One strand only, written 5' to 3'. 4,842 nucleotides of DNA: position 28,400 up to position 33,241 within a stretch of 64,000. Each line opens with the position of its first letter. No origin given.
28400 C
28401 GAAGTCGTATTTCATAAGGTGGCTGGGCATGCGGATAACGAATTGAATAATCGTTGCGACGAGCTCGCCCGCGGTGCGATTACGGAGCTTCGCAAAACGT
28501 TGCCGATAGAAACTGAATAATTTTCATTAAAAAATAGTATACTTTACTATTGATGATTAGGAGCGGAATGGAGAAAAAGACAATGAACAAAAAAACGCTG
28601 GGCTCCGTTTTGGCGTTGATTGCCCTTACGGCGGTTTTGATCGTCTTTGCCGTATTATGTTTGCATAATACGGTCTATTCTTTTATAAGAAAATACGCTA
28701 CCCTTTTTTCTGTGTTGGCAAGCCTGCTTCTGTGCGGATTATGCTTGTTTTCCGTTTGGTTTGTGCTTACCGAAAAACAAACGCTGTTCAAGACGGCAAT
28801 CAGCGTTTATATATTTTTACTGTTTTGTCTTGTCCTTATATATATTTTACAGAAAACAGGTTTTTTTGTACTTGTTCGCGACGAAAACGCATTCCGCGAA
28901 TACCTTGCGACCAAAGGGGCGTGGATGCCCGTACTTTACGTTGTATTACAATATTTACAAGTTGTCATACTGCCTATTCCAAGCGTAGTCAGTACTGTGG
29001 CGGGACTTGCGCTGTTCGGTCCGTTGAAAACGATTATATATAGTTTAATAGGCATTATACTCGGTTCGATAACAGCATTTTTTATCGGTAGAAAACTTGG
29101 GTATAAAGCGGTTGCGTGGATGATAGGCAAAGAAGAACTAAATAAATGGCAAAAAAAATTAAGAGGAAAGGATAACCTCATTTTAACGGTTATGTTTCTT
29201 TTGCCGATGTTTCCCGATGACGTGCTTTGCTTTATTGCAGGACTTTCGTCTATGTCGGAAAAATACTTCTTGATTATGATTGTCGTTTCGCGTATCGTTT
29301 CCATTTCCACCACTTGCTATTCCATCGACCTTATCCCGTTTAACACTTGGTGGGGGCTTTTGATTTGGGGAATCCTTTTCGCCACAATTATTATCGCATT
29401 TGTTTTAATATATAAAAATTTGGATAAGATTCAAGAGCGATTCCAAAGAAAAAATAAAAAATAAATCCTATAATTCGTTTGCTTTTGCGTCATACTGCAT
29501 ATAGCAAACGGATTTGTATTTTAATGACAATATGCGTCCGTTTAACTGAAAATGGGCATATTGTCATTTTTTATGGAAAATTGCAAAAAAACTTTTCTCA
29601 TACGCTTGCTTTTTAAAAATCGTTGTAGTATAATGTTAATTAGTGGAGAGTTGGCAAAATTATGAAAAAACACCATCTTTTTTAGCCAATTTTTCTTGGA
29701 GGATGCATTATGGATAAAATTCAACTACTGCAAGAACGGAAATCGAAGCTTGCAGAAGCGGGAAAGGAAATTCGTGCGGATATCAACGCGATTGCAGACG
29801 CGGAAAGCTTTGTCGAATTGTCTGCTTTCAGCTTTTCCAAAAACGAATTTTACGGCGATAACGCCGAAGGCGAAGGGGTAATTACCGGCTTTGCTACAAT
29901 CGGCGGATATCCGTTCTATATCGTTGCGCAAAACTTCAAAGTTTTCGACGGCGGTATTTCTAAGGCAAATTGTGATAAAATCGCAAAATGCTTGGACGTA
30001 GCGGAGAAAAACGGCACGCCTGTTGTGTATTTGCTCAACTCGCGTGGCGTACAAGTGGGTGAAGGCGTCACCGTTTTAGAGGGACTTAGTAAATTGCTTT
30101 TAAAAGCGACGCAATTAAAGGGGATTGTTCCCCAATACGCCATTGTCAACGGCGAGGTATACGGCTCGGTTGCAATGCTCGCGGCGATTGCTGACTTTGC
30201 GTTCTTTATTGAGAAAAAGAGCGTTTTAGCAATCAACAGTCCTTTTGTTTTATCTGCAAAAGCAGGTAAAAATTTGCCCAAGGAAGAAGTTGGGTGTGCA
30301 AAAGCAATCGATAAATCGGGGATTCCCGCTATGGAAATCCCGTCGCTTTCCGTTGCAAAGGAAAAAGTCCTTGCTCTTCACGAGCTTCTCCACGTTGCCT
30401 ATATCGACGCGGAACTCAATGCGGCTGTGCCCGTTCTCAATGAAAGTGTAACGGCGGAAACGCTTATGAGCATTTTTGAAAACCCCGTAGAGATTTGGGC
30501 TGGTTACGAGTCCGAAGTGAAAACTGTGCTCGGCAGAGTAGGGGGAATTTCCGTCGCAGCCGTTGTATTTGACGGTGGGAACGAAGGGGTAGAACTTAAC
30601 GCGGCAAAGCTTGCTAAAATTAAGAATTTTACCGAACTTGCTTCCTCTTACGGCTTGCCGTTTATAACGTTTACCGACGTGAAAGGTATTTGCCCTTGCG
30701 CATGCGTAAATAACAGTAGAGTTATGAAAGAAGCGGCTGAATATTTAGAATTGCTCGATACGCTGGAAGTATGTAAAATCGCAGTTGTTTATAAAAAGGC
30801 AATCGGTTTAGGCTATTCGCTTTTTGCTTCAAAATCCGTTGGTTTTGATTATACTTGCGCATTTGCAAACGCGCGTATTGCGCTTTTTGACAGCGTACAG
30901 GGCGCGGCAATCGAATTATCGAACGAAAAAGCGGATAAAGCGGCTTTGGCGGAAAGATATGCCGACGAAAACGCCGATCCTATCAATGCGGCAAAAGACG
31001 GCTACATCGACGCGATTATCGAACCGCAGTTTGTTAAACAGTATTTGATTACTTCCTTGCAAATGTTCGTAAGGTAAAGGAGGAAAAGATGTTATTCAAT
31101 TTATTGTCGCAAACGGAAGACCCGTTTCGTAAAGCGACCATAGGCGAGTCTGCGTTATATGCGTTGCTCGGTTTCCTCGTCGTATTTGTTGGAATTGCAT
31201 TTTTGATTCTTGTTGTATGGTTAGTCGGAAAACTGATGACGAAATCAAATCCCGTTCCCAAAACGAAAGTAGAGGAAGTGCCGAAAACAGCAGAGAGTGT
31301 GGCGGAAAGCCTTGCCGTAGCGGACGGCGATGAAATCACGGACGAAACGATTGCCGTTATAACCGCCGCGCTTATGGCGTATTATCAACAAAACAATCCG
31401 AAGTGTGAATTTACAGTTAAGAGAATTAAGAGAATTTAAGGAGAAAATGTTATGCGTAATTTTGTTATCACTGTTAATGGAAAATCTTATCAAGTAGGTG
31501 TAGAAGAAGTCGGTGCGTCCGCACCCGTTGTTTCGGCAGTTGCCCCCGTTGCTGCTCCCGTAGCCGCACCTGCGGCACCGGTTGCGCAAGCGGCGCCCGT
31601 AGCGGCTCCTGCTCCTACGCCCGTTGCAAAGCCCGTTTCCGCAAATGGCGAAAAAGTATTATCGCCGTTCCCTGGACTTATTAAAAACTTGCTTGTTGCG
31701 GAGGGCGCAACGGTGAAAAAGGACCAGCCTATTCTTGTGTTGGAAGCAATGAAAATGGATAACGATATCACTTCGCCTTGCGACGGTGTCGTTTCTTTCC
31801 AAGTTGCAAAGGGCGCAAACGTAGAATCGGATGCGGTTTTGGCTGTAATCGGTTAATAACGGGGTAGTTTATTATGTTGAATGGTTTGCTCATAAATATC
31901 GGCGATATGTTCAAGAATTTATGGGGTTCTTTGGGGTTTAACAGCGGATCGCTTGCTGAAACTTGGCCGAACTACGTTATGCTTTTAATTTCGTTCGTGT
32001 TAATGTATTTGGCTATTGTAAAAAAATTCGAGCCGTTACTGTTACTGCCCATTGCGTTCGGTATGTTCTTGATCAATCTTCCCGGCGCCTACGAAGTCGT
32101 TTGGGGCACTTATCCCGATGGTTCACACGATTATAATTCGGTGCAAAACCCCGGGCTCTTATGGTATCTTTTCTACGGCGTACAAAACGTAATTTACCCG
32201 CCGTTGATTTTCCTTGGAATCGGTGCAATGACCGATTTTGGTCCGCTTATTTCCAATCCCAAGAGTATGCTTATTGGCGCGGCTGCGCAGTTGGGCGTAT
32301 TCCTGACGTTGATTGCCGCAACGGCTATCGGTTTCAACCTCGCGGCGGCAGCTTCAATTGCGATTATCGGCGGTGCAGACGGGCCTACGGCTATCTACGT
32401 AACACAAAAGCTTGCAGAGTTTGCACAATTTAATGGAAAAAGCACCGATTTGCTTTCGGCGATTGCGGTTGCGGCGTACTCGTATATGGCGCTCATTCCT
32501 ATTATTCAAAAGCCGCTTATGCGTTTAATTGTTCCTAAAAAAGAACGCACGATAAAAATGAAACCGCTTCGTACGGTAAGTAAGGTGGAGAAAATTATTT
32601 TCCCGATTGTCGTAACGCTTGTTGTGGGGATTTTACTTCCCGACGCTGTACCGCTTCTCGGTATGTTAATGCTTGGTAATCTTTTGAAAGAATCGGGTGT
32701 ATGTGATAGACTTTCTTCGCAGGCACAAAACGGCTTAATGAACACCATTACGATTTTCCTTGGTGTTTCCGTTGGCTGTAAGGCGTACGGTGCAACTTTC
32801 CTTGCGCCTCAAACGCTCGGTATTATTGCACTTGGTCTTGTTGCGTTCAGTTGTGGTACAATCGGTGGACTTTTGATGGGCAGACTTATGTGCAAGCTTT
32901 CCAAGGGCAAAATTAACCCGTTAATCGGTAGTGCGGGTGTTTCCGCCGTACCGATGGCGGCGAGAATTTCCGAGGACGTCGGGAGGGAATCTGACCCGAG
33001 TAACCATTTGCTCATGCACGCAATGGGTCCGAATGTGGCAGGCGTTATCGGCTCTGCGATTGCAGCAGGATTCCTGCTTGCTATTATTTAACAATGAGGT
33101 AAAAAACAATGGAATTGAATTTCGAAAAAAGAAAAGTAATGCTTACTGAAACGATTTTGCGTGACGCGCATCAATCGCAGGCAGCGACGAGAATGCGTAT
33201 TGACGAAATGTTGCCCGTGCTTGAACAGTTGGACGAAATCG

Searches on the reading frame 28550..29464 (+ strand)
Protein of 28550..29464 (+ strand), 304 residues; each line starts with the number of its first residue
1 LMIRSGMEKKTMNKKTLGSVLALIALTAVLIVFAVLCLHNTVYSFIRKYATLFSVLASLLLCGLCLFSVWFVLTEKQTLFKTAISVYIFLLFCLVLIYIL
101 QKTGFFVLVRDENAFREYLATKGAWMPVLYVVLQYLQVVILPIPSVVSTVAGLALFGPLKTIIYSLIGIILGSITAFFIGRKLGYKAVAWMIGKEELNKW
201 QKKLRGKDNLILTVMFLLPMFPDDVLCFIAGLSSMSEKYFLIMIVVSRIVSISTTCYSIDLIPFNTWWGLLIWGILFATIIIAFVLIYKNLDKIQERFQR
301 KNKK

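Call 74: search_protein_families(library=pfam, proteins=[window:28550-29464:+], max_evalue=0.00001)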
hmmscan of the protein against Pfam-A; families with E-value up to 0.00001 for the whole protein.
window:28550-29464:+ (304 aa): 1 family
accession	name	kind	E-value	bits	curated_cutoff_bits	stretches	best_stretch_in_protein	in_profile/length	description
PF09335.16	VTT_dom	-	1.5e-22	80.8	33.9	1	143-260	1-122/123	VTT domain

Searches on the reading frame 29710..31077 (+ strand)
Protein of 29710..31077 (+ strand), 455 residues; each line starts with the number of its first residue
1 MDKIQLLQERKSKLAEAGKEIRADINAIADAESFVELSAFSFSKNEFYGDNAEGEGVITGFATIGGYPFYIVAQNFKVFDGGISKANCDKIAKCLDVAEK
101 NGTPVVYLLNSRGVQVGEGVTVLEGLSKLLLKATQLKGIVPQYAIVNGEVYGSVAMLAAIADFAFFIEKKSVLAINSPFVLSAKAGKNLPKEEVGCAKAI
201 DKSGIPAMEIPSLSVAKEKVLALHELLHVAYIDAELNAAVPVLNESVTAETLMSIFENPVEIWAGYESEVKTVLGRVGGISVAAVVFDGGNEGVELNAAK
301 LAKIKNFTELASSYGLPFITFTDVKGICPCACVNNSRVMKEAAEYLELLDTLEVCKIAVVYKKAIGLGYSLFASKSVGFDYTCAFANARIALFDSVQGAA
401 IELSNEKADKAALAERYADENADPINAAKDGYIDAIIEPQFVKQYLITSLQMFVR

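Call 74: search_protein_families(library=pfam, proteins=[window:29710-31077:+], max_evalue=0.00001)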
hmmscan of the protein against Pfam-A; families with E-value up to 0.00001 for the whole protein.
window:29710-31077:+ (455 aa): 1 family
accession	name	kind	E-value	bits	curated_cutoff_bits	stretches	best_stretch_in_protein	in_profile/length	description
PF01039.27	Carboxyl_trans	-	2.1e-40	139.2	22.3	1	21-452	10-477/493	Carboxyl transferase domain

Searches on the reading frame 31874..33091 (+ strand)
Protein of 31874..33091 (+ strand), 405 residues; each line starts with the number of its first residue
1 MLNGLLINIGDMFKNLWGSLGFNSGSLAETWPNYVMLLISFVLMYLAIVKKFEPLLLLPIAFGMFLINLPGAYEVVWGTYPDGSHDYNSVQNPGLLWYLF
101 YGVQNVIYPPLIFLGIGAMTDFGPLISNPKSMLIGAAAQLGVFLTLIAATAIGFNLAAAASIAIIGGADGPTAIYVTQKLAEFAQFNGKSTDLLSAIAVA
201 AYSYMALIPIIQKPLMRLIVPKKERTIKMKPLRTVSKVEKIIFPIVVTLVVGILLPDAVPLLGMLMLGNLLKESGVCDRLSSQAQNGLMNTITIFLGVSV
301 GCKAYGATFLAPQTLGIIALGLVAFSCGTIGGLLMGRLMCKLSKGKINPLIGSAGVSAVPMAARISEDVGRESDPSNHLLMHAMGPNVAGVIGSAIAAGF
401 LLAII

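Call 74: search_protein_families(library=pfam, proteins=[window:31874-33091:+], max_evalue=0.00001)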
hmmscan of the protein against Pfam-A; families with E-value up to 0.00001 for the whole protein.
window:31874-33091:+ (405 aa): 1 family
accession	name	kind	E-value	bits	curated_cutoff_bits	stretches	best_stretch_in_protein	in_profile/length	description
PF03977.18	OAD_beta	-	6e-151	502.8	31.6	1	33-404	2-348/349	Na+-transporting oxaloacetate decarboxylase beta subunit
